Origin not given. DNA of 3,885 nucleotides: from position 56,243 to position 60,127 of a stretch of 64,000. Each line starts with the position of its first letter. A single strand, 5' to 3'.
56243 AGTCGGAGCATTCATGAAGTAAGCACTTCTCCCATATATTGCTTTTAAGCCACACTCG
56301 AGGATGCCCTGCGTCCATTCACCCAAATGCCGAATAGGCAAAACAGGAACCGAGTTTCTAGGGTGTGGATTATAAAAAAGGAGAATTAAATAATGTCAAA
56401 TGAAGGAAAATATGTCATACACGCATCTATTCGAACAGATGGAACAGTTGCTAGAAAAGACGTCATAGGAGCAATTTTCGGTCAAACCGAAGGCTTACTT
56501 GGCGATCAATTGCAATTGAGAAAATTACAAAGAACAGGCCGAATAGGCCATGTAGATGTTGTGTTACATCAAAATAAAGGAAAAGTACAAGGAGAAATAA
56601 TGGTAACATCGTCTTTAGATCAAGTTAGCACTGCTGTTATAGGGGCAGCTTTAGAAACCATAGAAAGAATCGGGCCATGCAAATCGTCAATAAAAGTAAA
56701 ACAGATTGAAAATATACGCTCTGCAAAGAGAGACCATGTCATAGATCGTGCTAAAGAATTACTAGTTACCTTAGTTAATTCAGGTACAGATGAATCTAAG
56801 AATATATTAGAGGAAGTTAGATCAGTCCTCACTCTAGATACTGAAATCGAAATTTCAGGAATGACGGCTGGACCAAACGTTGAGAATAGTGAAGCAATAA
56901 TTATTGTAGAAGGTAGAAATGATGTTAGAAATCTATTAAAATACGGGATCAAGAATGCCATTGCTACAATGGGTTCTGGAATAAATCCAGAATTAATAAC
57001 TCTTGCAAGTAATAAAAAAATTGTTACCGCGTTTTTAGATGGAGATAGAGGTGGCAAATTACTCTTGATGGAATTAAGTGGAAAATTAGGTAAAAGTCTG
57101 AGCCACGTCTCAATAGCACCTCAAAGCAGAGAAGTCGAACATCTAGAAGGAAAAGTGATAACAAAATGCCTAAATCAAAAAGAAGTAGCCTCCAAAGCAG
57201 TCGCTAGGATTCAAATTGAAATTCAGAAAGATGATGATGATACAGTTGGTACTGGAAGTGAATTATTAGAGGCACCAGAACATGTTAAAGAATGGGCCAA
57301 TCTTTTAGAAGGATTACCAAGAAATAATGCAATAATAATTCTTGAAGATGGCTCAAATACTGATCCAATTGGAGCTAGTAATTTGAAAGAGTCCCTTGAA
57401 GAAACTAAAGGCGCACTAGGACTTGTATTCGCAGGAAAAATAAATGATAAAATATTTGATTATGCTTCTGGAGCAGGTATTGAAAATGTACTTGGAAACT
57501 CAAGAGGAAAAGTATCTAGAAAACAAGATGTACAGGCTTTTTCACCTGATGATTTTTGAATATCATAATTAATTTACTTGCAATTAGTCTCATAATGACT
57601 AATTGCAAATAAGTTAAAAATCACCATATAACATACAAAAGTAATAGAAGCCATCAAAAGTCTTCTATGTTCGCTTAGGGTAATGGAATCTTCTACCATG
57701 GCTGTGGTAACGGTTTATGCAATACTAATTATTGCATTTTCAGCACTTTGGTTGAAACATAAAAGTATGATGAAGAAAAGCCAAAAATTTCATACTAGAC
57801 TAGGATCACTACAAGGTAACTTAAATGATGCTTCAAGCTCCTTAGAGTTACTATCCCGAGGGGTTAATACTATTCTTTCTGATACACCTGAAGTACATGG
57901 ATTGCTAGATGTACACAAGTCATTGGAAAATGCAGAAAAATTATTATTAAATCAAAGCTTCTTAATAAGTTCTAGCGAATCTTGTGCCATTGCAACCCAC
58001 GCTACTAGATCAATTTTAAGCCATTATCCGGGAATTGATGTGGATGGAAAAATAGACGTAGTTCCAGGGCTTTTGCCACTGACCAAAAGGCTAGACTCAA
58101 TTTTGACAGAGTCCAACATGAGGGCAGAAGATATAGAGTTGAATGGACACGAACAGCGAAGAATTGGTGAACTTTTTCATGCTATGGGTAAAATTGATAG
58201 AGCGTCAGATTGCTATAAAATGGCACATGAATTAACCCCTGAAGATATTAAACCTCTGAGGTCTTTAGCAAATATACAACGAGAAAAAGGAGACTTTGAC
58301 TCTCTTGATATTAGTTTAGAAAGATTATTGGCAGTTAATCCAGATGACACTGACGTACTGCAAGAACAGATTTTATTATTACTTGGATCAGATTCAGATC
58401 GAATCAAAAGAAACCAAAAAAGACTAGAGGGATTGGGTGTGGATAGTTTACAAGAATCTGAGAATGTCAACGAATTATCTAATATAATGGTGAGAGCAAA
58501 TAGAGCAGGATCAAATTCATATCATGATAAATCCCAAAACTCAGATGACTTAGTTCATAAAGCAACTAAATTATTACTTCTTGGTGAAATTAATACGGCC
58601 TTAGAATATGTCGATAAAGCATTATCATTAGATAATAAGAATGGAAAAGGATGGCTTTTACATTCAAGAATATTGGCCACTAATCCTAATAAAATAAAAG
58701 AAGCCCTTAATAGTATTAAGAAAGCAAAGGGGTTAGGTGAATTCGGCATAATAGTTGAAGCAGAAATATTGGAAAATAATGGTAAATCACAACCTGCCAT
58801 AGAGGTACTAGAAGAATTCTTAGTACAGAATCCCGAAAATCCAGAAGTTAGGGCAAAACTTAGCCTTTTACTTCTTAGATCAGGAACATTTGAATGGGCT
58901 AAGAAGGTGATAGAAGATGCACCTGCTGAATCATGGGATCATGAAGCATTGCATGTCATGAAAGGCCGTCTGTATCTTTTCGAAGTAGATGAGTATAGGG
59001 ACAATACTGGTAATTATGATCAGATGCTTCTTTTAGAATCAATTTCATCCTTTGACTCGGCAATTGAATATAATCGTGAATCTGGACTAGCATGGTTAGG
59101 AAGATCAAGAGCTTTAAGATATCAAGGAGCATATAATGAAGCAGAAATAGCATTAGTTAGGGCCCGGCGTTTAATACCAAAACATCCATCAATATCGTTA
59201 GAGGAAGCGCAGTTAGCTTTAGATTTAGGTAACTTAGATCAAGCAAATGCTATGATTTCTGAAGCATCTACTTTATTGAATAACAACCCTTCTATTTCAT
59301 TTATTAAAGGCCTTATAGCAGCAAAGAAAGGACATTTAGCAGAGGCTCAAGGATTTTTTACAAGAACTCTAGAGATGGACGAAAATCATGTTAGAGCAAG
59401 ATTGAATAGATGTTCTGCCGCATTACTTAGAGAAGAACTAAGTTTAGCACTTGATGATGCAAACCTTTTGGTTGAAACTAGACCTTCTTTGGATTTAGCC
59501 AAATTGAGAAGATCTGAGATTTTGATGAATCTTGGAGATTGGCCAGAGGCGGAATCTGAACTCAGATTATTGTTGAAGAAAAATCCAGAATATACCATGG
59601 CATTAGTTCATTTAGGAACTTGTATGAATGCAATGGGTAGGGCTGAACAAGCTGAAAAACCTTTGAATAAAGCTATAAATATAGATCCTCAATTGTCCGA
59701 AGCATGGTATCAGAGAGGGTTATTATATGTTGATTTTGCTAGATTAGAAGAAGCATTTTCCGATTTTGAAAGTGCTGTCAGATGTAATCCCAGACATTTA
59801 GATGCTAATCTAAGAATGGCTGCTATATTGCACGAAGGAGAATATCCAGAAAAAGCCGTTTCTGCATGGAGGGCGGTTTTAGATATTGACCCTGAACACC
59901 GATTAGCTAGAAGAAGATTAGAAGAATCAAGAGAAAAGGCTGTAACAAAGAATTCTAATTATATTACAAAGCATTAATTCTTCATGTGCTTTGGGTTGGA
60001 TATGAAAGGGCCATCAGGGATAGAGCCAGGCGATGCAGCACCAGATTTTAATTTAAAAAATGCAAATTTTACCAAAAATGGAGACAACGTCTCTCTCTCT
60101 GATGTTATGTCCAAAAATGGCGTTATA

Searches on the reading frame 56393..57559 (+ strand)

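Call 44: search_protein_families(library=pfam, proteins=[window:56393-57559:+], max_evalue=0.001)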
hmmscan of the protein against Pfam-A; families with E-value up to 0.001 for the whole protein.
window:56393-57559:+ (388 aa): 2 families
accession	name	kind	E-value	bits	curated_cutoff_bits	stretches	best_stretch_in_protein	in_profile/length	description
PF13662.12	Toprim_4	-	1.2e-09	38.6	25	1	168-233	2-75/85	Toprim domain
PF01751.28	Toprim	-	3.5e-08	33.9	23.1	1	169-230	2-78/96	Toprim domain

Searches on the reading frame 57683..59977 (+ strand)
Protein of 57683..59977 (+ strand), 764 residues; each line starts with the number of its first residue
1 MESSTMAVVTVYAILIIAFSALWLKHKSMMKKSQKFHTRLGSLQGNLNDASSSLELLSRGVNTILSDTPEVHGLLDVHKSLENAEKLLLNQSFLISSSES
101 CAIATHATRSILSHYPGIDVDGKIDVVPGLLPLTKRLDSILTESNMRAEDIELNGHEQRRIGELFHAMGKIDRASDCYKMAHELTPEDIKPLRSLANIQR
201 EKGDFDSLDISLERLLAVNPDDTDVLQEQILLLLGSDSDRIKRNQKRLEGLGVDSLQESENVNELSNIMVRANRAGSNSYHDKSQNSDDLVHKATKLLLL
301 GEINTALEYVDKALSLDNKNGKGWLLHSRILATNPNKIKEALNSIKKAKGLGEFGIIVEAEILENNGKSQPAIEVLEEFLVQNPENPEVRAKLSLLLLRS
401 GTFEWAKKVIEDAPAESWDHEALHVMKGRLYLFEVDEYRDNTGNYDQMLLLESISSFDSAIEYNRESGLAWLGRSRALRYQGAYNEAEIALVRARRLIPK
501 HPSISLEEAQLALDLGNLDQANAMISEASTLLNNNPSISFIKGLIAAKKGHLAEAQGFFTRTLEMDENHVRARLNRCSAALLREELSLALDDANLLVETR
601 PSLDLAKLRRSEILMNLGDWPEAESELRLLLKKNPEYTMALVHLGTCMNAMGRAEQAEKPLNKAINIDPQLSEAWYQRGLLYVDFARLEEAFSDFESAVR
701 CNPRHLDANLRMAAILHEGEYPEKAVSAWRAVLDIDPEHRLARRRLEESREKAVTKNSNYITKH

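Call 29: search_protein_families(library=ncbifam, proteins=[window:57683-59977:+], max_evalue=0.1)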
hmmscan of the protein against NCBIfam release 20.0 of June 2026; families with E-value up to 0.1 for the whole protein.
window:57683-59977:+ (764 aa): 29 families (the best 25 are shown)
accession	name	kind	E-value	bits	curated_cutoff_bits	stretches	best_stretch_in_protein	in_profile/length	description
TIGR02917.1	PEP_TPR_lipo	equivalog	5.5e-39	133.7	312.2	4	457-730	182-455/899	XrtA/PEP-CTERM system TPR-repeat protein PrsT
NF040959.1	MamA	equivalog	8.2e-25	87.4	200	2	616-740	49-173/204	magnetosome protein MamA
TIGR02521.1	type_IV_pilW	equivalog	8.6e-19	68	154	3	642-707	35-100/234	type IV pilus biogenesis/stability protein PilW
TIGR02552.1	LcrH_SycD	equivalog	2.2e-13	50.1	104.8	2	467-542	51-126/136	SycD/LcrH family type III secretion system chaperone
NF033758.1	gliding_GltE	equivalog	1.1e-12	47.7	225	1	597-681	249-333/411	adventurous gliding motility TPR repeat lipoprotein GltE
NF008520.0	PRK11447.1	equivalog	7.6e-12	43.9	858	2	506-694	355-551/1157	cellulose synthase complex outer membrane protein BcsC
TIGR00990.1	3a0801s09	subfamily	1.7e-11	43.5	757.25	1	634-738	327-431/615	mitochondrial import receptor subunit TOM70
NF052415.1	T3SS_chap_SctY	equivalog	5.6e-11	42.9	70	0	366-430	19-86/106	type III secretion apparatus assembly chaperone SctY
TIGR03939.1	PGA_TPR_OMP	equivalog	8.2e-11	40.8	366.65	0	501-602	394-495/800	poly-beta-1,6 N-acetyl-D-glucosamine export porin PgaA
NF040561.1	PrimPol_Msp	equivalog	1.5e-10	40.2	200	2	641-717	28-96/515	CRISPR-associated primase-polymerase type A1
TIGR04510.1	mod_pep_cyc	subfamily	2.4e-10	39.6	400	1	646-743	406-504/814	putative peptide modification system cyclase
NF008757.0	PRK11788.1-5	equivalog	2.8e-10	39.9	363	1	547-672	191-316/388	lipopolysaccharide assembly protein LapB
NF033762.1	social_mot_Tgl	equivalog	3.6e-10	39.6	225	1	643-733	36-127/252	social motility TPR repeat lipoprotein Tgl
NF047371.1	FlcA_CTERM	equivalog_domain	1.7e-08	33.4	300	1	372-570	332-541/646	periplasmic flagellar collar protein FlcA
NF008391.2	PRK11189.1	equivalog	2e-08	34.1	250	1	670-744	63-137/297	lipoprotein NlpI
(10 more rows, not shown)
